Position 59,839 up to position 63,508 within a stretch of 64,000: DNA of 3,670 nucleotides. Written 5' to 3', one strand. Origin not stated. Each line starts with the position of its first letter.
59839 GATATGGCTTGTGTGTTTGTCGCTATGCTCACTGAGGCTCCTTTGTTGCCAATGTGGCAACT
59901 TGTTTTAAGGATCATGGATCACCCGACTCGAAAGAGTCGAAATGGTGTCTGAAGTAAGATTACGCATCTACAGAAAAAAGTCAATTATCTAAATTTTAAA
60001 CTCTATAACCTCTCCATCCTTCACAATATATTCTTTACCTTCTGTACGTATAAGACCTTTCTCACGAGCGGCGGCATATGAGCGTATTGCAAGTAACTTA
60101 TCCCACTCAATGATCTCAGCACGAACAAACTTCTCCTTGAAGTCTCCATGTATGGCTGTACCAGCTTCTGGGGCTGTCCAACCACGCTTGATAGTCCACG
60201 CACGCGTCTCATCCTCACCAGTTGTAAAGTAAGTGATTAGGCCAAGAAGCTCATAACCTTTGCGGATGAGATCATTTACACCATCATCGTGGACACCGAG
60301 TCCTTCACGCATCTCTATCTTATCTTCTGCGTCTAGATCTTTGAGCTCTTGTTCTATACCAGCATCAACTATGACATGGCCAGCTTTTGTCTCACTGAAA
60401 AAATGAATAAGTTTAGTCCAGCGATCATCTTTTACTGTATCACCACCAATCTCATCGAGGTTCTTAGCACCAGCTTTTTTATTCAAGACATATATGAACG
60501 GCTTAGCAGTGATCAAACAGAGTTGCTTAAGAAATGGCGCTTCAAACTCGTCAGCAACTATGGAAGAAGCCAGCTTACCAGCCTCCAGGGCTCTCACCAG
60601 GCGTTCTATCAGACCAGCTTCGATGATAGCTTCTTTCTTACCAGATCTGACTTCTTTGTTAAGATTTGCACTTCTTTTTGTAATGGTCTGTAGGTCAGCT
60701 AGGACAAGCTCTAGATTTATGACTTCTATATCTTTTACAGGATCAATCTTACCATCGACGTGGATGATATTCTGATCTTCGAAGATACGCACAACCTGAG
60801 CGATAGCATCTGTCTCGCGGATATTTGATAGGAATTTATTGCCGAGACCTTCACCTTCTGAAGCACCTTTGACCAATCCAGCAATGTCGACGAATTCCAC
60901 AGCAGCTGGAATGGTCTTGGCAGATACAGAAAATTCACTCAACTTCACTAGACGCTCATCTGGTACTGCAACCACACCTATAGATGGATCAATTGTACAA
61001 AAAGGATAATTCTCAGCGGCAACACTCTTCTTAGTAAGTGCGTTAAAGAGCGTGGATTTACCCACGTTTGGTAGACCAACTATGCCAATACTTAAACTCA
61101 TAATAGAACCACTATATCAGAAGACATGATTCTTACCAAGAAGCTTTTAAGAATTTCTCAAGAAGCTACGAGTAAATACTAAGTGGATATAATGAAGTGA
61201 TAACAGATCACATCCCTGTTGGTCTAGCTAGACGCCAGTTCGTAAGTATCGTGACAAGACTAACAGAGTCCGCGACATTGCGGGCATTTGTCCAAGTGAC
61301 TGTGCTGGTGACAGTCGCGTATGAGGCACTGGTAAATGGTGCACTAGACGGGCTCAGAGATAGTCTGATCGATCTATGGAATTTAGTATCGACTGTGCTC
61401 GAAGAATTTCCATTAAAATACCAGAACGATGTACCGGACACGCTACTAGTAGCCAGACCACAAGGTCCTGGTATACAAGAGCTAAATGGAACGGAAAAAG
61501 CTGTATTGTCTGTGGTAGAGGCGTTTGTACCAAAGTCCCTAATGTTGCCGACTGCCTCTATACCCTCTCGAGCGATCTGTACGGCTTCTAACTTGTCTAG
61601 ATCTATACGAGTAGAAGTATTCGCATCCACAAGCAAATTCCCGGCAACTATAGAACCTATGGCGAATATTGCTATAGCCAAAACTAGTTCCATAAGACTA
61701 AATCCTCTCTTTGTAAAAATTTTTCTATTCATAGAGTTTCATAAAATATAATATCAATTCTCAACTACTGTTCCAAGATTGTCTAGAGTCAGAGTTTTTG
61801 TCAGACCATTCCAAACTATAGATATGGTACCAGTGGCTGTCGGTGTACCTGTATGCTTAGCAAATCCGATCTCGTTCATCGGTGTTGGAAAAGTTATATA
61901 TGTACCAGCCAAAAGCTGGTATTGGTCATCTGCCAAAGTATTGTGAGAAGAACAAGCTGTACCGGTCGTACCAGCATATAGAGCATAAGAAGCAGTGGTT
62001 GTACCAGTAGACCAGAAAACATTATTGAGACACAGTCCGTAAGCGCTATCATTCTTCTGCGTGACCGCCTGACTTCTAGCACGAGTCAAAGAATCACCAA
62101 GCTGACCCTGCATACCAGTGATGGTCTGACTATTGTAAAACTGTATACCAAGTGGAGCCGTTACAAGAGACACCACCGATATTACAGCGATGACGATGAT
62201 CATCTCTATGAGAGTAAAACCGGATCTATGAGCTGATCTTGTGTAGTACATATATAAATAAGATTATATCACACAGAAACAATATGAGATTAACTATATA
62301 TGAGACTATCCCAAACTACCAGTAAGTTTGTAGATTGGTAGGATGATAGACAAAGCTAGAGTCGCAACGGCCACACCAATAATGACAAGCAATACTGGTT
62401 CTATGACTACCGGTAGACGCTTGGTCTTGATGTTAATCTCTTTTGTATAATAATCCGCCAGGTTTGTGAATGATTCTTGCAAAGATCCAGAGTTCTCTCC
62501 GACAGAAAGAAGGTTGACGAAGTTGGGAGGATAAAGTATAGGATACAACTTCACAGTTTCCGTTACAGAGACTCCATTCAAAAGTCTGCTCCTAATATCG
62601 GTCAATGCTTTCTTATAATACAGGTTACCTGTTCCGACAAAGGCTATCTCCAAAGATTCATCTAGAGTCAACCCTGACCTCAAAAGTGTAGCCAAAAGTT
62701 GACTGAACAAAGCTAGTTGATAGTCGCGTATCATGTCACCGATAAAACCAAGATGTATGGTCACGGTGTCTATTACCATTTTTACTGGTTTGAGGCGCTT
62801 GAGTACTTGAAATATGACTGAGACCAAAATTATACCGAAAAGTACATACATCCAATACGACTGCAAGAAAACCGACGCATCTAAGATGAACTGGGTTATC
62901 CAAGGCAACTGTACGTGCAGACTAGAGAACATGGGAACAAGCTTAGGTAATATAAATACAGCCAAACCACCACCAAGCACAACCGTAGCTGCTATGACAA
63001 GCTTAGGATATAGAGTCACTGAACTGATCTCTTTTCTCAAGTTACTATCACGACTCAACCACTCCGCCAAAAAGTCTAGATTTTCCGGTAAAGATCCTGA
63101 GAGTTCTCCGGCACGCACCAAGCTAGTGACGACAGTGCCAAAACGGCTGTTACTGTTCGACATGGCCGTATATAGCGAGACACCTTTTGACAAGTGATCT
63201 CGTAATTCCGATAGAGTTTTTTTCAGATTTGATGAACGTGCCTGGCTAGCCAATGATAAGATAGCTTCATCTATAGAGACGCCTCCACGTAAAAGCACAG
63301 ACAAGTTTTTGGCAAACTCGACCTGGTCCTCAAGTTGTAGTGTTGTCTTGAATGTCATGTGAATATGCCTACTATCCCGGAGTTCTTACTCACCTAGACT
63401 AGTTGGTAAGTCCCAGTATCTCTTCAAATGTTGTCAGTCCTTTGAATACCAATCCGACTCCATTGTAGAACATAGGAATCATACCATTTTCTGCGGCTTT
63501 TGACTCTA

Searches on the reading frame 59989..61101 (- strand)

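Call 19: search_protein_families(library=pfam, max_evalue=0.001, proteins=[window:59989-61101:-])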
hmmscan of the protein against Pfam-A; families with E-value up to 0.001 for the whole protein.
window:59989-61101:- (370 aa): 3 families
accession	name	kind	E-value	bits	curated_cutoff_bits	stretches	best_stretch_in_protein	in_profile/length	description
PF06071.19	YchF-GTPase_C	-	7e-32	109.8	27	1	288-370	1-83/84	Protein of unknown function (DUF933)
PF01926.29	MMR_HSR1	-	3.1e-22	79.3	21.9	1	5-117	2-94/113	50S ribosome-binding GTPase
PF02421.24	FeoB_N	-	7.1e-08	32.5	27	1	5-48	3-46/156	Ferrous iron transport protein B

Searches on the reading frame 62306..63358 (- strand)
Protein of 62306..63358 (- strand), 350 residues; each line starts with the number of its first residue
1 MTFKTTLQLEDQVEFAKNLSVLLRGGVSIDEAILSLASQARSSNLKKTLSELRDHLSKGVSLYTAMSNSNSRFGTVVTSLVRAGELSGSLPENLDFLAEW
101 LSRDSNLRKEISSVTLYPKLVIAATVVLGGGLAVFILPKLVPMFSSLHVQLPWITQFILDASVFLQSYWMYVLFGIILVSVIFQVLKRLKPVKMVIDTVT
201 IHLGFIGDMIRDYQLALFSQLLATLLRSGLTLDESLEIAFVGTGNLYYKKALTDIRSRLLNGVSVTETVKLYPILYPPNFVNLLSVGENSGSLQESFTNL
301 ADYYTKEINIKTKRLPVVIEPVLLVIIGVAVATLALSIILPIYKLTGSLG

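Call 88: search_solved_structures(query=window:62306-63358:-, max_evalue=0.01)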
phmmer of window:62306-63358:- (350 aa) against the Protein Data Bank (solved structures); distinct sequences matched with E-value up to 0.01: 5.
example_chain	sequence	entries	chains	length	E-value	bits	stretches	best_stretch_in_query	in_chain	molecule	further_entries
3jc8_Ca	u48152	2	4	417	1.8e-36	129.8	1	10-349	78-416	Type 4 fimbrial assembly protein PilC | PilC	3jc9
2whn_A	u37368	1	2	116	1e-09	41.9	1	214-313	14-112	PILUS ASSEMBLY PROTEIN PILC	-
2vma_A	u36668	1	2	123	5.3e-08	36.3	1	213-313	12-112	GENERAL SECRETION PATHWAY PROTEIN F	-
2vmb_A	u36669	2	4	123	5.9e-08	36.1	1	213-312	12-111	GENERAL SECRETION PATHWAY PROTEIN F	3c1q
5nbg_A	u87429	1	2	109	2.1e-06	31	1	12-111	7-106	General secretion pathway protein F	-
